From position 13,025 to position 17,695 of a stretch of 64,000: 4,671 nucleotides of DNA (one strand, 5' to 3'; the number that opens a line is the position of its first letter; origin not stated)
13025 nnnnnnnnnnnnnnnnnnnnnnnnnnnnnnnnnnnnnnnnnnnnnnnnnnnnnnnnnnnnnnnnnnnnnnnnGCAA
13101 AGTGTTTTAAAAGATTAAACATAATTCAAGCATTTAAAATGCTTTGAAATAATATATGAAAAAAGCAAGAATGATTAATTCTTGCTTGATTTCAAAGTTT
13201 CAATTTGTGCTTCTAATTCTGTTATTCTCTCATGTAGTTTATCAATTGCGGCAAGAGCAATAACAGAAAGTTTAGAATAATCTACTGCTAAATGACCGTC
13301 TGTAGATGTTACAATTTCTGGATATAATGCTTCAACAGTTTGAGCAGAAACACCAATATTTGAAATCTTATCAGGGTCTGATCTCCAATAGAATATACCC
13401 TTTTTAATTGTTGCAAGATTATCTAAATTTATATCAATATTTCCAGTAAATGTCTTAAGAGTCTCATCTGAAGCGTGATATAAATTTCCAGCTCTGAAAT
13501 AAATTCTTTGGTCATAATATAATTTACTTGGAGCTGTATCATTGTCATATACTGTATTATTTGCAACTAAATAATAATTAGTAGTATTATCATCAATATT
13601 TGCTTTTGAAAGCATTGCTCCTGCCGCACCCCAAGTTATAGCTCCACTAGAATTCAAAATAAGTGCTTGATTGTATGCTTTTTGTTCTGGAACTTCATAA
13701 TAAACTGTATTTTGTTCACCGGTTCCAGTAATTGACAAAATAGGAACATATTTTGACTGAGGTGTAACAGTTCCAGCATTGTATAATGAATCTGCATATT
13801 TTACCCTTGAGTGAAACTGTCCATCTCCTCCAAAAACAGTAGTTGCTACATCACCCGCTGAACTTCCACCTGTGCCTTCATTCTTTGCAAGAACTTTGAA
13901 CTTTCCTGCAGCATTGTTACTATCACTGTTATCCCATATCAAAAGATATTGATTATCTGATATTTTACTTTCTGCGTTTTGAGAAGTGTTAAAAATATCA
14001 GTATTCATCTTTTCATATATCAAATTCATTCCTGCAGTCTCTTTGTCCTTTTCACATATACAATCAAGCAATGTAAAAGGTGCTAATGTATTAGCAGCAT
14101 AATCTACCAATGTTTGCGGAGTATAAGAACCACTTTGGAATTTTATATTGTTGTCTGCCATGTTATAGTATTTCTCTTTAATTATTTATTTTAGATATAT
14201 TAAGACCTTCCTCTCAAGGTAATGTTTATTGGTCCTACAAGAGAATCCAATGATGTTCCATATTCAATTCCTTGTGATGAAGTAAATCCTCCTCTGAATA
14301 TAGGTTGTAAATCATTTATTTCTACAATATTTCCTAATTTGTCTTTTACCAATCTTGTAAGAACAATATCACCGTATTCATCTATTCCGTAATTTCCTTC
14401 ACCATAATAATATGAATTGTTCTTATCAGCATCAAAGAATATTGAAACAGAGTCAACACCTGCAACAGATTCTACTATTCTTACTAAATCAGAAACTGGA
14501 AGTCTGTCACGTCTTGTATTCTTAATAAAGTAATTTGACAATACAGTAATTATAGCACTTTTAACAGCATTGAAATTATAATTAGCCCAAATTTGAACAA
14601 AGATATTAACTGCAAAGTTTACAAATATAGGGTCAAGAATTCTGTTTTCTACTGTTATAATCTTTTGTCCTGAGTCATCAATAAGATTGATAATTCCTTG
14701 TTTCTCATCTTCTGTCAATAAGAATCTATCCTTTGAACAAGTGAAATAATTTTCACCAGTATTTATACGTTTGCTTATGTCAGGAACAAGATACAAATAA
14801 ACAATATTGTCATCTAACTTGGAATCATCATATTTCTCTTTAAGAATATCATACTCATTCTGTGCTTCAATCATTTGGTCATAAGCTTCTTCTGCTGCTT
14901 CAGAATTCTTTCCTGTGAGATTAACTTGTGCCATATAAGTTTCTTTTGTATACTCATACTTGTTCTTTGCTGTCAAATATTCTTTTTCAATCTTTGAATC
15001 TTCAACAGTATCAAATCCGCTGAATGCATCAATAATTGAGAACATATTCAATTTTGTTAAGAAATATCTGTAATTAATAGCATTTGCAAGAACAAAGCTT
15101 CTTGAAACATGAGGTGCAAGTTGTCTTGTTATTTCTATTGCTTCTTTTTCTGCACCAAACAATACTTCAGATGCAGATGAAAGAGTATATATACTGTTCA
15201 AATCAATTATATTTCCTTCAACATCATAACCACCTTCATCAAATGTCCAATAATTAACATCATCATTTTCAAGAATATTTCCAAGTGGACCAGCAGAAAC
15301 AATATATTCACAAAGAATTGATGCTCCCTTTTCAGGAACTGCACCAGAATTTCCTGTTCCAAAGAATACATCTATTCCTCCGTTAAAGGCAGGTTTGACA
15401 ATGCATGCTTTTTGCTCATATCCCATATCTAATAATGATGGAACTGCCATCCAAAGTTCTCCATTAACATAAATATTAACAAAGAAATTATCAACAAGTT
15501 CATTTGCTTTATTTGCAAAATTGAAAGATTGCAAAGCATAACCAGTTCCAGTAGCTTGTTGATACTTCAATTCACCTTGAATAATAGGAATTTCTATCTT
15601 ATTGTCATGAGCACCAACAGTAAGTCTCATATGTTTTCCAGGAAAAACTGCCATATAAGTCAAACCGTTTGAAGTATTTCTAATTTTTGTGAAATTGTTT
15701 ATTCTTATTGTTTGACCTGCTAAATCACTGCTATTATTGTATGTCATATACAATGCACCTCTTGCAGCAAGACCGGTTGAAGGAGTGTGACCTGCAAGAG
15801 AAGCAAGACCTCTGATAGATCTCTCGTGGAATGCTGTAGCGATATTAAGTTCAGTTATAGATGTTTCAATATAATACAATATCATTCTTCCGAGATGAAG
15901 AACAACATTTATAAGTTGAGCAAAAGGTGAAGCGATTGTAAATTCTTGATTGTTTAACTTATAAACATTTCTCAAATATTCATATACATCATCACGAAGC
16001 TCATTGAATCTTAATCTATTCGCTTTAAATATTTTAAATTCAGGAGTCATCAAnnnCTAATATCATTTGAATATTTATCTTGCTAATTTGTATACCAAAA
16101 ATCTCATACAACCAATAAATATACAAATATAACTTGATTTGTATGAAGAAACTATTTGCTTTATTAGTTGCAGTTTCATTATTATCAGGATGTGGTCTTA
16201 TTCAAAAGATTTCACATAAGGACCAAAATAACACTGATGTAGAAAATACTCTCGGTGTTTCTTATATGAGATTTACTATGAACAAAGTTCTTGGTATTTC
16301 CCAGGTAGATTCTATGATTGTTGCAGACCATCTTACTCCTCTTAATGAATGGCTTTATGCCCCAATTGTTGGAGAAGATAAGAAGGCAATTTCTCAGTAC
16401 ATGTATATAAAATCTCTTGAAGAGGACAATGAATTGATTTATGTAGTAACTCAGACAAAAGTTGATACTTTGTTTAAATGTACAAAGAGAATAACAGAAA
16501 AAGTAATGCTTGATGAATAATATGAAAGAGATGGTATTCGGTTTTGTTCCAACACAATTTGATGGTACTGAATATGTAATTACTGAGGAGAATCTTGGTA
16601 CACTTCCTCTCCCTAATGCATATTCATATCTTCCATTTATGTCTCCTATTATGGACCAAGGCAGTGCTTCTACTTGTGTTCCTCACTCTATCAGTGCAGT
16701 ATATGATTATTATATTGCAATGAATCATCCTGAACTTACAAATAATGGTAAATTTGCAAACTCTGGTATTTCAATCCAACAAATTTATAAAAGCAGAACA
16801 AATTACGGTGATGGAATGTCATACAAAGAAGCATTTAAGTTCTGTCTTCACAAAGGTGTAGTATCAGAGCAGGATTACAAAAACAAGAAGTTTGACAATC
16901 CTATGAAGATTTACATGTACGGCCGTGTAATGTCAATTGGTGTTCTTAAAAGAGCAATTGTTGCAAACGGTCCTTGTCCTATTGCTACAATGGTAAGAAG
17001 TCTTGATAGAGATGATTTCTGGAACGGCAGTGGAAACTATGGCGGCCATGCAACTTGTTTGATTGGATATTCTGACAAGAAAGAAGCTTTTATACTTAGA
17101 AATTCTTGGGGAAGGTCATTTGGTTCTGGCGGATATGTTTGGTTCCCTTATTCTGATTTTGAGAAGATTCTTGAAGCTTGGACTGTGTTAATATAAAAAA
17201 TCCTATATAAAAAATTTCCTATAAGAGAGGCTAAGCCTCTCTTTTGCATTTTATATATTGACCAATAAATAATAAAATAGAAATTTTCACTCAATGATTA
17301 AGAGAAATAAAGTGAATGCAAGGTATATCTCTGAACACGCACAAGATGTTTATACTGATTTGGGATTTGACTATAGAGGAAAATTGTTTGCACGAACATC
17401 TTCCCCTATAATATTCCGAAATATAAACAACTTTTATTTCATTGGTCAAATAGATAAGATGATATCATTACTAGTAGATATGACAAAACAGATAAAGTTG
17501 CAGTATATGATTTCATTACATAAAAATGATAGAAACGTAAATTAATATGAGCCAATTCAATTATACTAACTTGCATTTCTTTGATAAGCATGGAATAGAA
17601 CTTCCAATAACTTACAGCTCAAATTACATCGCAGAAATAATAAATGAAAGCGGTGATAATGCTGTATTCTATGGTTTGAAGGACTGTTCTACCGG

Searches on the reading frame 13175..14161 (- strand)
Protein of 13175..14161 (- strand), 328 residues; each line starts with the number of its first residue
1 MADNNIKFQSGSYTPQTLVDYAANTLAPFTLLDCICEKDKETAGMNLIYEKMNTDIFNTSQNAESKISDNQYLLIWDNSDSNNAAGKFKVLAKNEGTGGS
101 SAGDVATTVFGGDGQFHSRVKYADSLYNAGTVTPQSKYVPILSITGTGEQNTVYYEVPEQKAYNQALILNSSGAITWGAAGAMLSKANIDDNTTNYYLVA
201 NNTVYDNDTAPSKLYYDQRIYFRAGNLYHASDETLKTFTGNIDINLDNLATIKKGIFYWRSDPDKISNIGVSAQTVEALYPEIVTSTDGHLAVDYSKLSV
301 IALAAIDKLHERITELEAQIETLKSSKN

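Call 6: search_protein_families(library=pfam, proteins=[window:13175-14161:-], max_evalue=0.01)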
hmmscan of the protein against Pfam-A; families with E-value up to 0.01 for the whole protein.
window:13175-14161:- (328 aa): 1 family
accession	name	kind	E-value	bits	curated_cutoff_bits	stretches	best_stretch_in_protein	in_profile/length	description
PF13884.11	Peptidase_S74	-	2.3e-05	25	22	1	231-284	1-57/58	Chaperone of endosialidase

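Call 7: search_protein_families(library=phrogs, proteins=[window:13175-14161:-], max_evalue=0.01)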
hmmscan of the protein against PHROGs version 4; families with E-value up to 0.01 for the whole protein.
window:13175-14161:- (328 aa): 16 families
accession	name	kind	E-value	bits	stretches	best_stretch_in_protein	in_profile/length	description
phrog_8215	-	tail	1.7e-13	50.8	1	103-321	797-997/1000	baseplate wedge initiator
phrog_5668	-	tail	7.7e-13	48.1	1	59-327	1297-1565/1567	tail fiber protein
phrog_1699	-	tail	1.8e-12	47.6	1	59-325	717-996/1000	long tail fiber protein distal subunit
phrog_1980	-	tail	2.9e-12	47.6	1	4-326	169-436/449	tail fiber protein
phrog_18186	-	tail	2.3e-10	40.8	1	144-321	437-575/582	baseplate wedge subunit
phrog_25788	-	tail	3.4e-09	36.9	1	212-319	492-602/603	tail fiber protein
phrog_25848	-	tail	5.5e-09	35.8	1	224-325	498-596/598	tail fiber protein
phrog_14572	-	tail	1.7e-06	28.4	1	174-325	316-475/484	tail fiber protein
phrog_3484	-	tail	1.7e-06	27.7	1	226-325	708-813/818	tail fiber protein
phrog_1330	-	tail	1.7e-05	23.9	1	67-326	1105-1353/1361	tail protein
phrog_21722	-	tail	2.6e-05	24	1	224-324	473-572/576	long tail fiber protein distal subunit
phrog_28992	-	unknown function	5.1e-05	23.6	1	224-324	242-340/343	-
phrog_28768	-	unknown function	0.00011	22.9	1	299-325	13-39/45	-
phrog_9942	-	tail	0.00099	18.2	1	231-325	928-1046/1178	tail fiber protein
phrog_7841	-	unknown function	0.0028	17.7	1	264-319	428-487/489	-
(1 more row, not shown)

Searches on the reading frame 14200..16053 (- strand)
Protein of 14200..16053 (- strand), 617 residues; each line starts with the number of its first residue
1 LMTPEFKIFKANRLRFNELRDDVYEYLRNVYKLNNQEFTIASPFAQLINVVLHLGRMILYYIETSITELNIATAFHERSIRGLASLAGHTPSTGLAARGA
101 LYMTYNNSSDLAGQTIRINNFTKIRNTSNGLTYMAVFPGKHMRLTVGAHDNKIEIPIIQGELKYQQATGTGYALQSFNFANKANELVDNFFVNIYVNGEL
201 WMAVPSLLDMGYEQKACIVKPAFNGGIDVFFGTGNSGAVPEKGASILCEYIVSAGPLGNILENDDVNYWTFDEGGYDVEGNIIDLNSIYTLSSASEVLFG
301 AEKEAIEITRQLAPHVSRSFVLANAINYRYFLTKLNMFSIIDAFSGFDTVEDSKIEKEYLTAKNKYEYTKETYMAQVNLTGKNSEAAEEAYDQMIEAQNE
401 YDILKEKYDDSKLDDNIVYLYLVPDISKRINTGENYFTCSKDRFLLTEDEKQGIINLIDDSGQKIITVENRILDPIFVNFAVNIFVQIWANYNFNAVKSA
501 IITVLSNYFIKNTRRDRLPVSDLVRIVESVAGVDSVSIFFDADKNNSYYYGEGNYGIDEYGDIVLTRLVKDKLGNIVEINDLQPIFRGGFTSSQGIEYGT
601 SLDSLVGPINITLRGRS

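Call 6: search_protein_families(library=pfam, proteins=[window:14200-16053:-], max_evalue=0.01)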
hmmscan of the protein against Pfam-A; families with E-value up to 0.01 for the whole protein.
window:14200-16053:- (617 aa): 0 families

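Call 7: search_protein_families(library=phrogs, proteins=[window:14200-16053:-], max_evalue=0.01)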
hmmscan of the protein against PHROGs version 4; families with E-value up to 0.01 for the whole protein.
window:14200-16053:- (617 aa): 2 families
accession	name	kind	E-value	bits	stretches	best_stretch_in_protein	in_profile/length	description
phrog_219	-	tail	9.7e-19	68.3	1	12-318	7-308/598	baseplate wedge subunit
phrog_6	-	tail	2.7e-05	24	1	430-548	390-506/548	baseplate wedge subunit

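Call 39: search_solved_structures(query=window:14200-16053:-, max_evalue=1)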
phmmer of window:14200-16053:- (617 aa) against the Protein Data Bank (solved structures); distinct sequences matched with E-value up to 1: 0.

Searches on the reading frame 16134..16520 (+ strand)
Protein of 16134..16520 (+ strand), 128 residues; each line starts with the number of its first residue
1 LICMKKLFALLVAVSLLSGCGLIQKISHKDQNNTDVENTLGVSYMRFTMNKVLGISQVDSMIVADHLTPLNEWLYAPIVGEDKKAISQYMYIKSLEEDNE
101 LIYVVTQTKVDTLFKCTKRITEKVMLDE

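Call 6: search_protein_families(library=pfam, proteins=[window:16134-16520:+], max_evalue=0.01)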
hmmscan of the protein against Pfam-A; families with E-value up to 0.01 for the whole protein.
window:16134-16520:+ (128 aa): 0 families

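Call 7: search_protein_families(library=phrogs, proteins=[window:16134-16520:+], max_evalue=0.01)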
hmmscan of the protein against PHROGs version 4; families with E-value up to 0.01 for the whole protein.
window:16134-16520:+ (128 aa): 3 families
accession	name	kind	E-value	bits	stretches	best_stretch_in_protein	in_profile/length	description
phrog_902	-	unknown function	0.0021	19.4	1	2-63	6-61/118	-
phrog_1119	-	moron, auxiliary metabolic gene and host takeover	0.0057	18.1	1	4-42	1-41/78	Cor superinfection exclusion protein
phrog_7772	-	unknown function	0.0087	17.1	0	4-56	1-48/139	-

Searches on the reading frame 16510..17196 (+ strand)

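Call 6: search_protein_families(library=pfam, proteins=[window:16510-17196:+], max_evalue=0.01)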
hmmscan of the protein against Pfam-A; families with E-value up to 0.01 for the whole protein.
window:16510-17196:+ (228 aa): 2 families
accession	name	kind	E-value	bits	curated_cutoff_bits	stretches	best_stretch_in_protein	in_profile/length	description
PF00112.29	Peptidase_C1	-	3.8e-09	37.4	20.7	1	46-212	16-202/220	Papain family cysteine protease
PF13529.12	Peptidase_C39_2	-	0.006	17.6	24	0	117-200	59-143/143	Peptidase_C39 like family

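Call 7: search_protein_families(library=phrogs, proteins=[window:16510-17196:+], max_evalue=0.01)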
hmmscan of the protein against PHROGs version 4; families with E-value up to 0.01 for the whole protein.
window:16510-17196:+ (228 aa): 1 family
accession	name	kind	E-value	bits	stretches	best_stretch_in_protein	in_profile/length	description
phrog_16701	-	other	1.7e-11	45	1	35-226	28-226/234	peptidase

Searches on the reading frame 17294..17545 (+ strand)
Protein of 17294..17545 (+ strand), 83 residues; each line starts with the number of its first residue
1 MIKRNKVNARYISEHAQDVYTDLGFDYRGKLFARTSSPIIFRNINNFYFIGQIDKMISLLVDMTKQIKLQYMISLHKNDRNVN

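Call 6: search_protein_families(library=pfam, proteins=[window:17294-17545:+], max_evalue=0.01)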
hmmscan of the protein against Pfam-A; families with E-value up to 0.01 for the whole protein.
window:17294-17545:+ (83 aa): 0 families

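Call 7: search_protein_families(library=phrogs, proteins=[window:17294-17545:+], max_evalue=0.01)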
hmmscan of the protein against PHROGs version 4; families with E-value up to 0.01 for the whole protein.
window:17294-17545:+ (83 aa): 2 families
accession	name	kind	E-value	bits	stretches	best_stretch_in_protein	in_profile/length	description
phrog_25698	-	unknown function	0.00017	22.2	1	32-56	36-60/153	-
phrog_22897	-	unknown function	0.008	17.5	1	13-66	21-72/78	-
